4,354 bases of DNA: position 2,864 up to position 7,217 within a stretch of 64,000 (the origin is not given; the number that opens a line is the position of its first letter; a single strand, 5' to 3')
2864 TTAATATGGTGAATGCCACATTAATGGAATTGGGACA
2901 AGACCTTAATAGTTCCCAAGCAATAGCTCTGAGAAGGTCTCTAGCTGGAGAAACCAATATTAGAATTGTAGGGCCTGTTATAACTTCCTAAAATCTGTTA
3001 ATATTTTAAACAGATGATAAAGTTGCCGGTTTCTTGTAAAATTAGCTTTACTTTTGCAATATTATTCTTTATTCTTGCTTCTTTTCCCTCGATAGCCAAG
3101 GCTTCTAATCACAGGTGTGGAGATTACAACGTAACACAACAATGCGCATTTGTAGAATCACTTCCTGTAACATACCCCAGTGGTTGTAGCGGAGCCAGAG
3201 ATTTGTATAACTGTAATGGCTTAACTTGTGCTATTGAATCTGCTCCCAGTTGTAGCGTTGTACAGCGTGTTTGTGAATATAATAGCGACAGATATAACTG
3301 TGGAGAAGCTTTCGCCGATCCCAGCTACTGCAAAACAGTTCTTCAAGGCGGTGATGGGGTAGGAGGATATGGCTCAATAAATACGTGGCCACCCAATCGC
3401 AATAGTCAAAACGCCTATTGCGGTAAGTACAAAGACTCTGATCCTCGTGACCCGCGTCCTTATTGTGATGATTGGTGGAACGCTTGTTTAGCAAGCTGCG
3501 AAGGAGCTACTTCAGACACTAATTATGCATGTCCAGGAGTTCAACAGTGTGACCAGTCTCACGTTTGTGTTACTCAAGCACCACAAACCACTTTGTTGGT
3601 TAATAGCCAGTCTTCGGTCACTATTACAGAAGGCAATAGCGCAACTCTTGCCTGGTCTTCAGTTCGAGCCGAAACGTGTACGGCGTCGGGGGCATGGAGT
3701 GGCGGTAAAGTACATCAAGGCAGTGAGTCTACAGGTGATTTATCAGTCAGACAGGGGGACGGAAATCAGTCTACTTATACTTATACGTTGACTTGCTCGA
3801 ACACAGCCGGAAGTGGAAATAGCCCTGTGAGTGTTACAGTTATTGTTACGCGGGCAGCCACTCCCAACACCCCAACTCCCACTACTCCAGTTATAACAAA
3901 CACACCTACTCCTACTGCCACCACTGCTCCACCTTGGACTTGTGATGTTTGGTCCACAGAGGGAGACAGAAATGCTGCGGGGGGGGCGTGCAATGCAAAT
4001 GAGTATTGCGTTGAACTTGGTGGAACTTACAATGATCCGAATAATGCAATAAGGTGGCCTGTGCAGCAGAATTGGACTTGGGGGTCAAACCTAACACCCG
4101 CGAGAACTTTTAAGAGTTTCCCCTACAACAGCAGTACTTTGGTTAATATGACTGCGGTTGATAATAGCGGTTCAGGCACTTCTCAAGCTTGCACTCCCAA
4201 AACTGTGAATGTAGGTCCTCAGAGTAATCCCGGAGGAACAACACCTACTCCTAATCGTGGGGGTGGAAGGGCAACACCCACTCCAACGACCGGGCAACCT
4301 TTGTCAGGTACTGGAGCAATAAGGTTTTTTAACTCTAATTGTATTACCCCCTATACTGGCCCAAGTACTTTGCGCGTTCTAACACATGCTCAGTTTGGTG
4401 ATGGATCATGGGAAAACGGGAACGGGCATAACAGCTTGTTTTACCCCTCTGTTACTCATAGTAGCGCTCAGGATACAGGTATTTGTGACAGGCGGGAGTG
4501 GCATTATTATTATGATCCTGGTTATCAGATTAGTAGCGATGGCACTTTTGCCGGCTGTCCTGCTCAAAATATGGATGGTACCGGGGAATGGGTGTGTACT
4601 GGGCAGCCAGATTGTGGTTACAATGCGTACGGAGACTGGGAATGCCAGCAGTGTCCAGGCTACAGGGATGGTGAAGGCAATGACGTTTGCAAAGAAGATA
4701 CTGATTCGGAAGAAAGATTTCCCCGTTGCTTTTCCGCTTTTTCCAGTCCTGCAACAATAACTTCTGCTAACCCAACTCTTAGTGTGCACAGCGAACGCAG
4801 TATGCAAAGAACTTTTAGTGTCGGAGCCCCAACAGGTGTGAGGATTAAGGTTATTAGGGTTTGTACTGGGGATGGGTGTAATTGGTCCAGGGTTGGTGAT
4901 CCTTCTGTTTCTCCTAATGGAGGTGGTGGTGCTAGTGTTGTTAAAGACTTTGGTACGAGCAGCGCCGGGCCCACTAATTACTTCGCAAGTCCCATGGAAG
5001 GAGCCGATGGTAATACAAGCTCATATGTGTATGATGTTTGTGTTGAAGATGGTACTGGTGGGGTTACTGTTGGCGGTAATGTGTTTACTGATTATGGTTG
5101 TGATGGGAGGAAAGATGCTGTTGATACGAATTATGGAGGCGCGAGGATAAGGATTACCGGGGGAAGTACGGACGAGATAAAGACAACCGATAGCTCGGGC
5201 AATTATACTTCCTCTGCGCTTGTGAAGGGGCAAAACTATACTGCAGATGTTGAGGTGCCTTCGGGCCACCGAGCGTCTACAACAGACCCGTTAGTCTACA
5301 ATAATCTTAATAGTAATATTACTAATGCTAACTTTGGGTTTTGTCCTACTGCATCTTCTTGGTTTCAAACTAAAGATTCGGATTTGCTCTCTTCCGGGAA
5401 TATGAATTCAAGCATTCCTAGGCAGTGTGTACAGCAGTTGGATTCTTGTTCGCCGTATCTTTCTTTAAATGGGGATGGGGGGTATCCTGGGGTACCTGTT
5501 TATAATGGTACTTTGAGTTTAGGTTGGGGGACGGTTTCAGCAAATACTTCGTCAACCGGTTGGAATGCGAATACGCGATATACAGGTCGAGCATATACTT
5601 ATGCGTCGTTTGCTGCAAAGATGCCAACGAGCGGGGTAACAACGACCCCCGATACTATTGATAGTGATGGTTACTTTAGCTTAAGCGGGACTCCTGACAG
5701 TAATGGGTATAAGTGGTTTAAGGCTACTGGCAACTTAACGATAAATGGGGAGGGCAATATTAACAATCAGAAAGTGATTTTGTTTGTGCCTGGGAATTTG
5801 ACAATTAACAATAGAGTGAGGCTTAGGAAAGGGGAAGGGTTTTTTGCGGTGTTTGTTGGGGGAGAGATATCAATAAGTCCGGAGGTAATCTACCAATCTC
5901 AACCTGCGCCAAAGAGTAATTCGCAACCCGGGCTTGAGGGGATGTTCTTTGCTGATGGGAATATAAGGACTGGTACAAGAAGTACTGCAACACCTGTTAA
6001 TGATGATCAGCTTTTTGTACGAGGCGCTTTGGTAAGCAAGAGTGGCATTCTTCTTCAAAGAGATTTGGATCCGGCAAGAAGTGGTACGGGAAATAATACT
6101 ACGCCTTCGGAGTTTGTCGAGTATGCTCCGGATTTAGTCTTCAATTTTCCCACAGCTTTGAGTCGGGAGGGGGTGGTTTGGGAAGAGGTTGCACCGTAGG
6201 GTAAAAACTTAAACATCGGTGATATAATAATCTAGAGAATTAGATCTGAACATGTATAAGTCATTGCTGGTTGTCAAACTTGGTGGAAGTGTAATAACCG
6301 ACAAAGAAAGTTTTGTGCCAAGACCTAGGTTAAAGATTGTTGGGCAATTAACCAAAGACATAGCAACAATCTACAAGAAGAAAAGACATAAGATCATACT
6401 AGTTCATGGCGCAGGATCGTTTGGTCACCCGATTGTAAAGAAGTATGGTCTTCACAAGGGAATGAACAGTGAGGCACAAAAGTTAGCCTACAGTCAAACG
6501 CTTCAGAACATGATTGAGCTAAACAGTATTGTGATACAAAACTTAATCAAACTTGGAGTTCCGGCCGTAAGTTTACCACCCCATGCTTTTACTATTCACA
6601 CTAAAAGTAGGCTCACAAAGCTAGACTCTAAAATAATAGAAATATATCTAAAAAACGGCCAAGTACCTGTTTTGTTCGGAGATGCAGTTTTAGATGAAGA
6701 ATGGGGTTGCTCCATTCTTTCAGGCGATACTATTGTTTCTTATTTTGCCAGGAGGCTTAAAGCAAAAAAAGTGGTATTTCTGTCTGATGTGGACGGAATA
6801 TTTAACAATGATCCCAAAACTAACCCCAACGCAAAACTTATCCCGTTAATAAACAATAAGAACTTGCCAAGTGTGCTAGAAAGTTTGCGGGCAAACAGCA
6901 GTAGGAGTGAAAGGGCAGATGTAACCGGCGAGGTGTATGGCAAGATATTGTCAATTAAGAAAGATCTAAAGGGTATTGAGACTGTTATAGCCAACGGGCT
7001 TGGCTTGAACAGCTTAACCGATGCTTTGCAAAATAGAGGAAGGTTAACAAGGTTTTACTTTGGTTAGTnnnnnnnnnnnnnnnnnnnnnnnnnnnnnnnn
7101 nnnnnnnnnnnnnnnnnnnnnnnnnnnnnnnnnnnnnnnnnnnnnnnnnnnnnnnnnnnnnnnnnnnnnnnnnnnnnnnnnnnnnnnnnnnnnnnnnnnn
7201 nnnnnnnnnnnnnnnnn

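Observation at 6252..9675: Compact isoprenoid module: archaeal-type IPK, a Nudix-like protein, and a single-polypeptide UppS (cis) + trans-polyprenyl synthase fusion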

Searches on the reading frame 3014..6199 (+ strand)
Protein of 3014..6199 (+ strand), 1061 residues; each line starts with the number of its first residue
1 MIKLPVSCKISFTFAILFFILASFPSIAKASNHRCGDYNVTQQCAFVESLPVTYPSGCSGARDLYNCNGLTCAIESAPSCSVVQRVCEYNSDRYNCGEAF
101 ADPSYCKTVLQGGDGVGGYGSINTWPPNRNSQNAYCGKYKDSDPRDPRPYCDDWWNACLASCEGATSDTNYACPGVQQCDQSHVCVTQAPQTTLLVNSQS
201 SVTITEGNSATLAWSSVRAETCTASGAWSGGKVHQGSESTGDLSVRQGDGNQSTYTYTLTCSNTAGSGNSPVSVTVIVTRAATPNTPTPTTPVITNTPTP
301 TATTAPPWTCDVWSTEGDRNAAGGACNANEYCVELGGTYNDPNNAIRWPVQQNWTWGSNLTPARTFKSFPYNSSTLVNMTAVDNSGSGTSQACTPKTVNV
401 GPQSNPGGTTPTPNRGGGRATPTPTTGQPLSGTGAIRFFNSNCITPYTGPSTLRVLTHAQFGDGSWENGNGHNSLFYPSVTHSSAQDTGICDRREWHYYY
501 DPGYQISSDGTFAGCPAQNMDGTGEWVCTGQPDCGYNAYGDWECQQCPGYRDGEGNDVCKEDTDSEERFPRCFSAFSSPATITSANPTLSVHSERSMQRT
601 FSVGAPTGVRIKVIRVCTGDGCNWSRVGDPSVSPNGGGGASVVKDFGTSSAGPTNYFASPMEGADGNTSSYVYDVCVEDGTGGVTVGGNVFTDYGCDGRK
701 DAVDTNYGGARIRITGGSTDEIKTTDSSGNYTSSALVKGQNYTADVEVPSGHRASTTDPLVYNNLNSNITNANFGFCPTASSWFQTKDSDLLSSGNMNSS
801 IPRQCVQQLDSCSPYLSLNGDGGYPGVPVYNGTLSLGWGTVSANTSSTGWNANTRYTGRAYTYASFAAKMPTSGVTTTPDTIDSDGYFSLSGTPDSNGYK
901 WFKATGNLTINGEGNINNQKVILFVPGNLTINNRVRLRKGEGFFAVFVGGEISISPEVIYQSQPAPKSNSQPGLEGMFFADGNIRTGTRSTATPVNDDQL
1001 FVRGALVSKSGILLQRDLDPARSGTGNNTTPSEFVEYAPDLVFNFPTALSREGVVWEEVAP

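Call 3: search_protein_families(library=pfam, proteins=[window:3014-6199:+], max_evalue=0.01)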
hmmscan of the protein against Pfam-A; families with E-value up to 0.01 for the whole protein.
window:3014-6199:+ (1061 aa): 1 family
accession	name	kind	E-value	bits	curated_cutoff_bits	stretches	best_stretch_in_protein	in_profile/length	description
PF17210.9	SdrD_B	-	2.6e-06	28.1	29.7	1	685-773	2-91/112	SdrD B-like domain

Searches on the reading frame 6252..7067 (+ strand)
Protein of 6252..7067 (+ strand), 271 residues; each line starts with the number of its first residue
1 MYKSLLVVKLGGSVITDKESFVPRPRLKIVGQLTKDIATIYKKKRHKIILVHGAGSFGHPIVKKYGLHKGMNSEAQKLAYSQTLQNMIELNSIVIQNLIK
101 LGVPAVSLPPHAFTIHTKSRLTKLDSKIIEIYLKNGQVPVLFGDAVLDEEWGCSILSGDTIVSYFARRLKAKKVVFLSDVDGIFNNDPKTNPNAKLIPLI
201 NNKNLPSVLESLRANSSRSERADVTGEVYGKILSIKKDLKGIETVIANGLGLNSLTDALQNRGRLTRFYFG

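Call 3: search_protein_families(library=pfam, proteins=[window:6252-7067:+], max_evalue=0.01)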
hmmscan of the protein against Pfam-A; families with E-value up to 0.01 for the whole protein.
window:6252-7067:+ (271 aa): 1 family
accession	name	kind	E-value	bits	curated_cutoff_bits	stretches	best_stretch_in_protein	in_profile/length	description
PF00696.33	AA_kinase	-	2.2e-44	152.4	24.9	1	5-248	2-234/234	Amino acid kinase family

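Call 4: search_protein_families(library=ncbifam, proteins=[window:6252-7067:+], max_evalue=0.01)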
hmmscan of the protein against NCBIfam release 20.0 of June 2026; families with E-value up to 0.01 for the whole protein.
window:6252-7067:+ (271 aa): 32 families (the best 25 are shown)
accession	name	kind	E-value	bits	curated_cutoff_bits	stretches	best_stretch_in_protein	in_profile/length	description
NF040647.1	IPPK_Arch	equivalog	7.9e-65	218.7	120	1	7-262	2-252/259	isopentenyl phosphate kinase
TIGR00761.1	argB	equivalog_domain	2.9e-14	53.2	151.3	1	6-189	2-187/231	acetylglutamate kinase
TIGR01027.1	proB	equivalog_domain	7.5e-14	51.6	186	1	6-268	3-251/363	glutamate 5-kinase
NF000338.1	fomA_AB016934.1.gene6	equivalog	1.2e-11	44.2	550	1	3-188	3-180/266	fosfomycin resistance kinase FomA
TIGR02076.1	pyrH_arch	equivalog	1.6e-10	40.9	158.05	1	157-259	117-212/222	UMP kinase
NF010659.0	PRK14058.1-1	equivalog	3.1e-10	39.6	223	1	121-210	135-220/267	[LysW]-aminoadipate kinase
NF006234.1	PRK08373.1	subfamily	1.5e-08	34.2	237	1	127-204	155-234/338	aspartate kinase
NF040622.1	MfnE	equivalog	4.1e-08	33.2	300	1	156-205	119-164/211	[5-(aminomethyl)furan-3-yl]methyl phosphate kinase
NF005155.0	PRK06635.1-4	equivalog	7.7e-08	31.7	346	1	6-201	4-196/407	aspartate kinase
TIGR02078.1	AspKin_pair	subfamily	9.2e-08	31.8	242.4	1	123-202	144-225/327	putative Pyrococcus aspartate kinase subunit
TIGR02075.1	pyrH_bact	equivalog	9.8e-08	31.9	243.9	1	6-203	4-183/233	UMP kinase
TIGR00656.1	asp_kin_monofn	equivalog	2.5e-07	30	402.25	1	5-201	3-203/407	aspartate kinase, monofunctional class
TIGR00657.1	asp_kinases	subfamily_domain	2.7e-07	30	208.7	1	116-201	148-237/442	aspartate kinase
TIGR01092.1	P5CS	equivalog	4.5e-07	28.5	796.75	1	155-261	166-266/715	delta l-pyrroline-5-carboxylate synthetase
NF010662.0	PRK14058.1-4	equivalog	5.7e-07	29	194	1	120-187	132-199/264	[LysW]-aminoadipate/[LysW]-glutamate kinase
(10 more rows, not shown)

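Call 59: search_solved_structures(query=window:6252-7067:+, max_evalue=0.00001, show_alignments=2)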
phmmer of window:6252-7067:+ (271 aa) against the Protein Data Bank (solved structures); distinct sequences matched with E-value up to 0.00001: 9.
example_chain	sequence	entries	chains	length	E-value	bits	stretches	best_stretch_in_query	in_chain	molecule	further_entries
8u0k_A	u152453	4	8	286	2.4e-42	148.7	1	5-261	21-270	Isopentenyl phosphate kinase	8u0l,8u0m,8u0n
3ll9_A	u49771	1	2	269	6.8e-38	134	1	5-256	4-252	Isopentenyl phosphate kinase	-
7n9d_A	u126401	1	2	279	1.3e-36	129.8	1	5-254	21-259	Isopentenyl phosphate kinase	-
7lnt_A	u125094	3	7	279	1.8e-36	129.4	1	5-254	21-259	Isopentenyl phosphate kinase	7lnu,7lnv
7lnw_A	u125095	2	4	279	9.2e-36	127.1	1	5-254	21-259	Isopentenyl phosphate kinase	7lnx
3k4o_A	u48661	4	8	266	3.7e-30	108.7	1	5-259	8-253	isopentenyl phosphate kinase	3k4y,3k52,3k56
3lkk_A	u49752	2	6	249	8.1e-27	97.8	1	5-201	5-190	Gamma-glutamyl kinase related protein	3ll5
3d40_A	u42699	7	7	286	9.7e-10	41.8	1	4-187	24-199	FomA protein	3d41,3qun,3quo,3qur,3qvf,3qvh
5yei_C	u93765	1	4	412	7.7e-08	35.6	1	94-202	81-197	Aspartokinase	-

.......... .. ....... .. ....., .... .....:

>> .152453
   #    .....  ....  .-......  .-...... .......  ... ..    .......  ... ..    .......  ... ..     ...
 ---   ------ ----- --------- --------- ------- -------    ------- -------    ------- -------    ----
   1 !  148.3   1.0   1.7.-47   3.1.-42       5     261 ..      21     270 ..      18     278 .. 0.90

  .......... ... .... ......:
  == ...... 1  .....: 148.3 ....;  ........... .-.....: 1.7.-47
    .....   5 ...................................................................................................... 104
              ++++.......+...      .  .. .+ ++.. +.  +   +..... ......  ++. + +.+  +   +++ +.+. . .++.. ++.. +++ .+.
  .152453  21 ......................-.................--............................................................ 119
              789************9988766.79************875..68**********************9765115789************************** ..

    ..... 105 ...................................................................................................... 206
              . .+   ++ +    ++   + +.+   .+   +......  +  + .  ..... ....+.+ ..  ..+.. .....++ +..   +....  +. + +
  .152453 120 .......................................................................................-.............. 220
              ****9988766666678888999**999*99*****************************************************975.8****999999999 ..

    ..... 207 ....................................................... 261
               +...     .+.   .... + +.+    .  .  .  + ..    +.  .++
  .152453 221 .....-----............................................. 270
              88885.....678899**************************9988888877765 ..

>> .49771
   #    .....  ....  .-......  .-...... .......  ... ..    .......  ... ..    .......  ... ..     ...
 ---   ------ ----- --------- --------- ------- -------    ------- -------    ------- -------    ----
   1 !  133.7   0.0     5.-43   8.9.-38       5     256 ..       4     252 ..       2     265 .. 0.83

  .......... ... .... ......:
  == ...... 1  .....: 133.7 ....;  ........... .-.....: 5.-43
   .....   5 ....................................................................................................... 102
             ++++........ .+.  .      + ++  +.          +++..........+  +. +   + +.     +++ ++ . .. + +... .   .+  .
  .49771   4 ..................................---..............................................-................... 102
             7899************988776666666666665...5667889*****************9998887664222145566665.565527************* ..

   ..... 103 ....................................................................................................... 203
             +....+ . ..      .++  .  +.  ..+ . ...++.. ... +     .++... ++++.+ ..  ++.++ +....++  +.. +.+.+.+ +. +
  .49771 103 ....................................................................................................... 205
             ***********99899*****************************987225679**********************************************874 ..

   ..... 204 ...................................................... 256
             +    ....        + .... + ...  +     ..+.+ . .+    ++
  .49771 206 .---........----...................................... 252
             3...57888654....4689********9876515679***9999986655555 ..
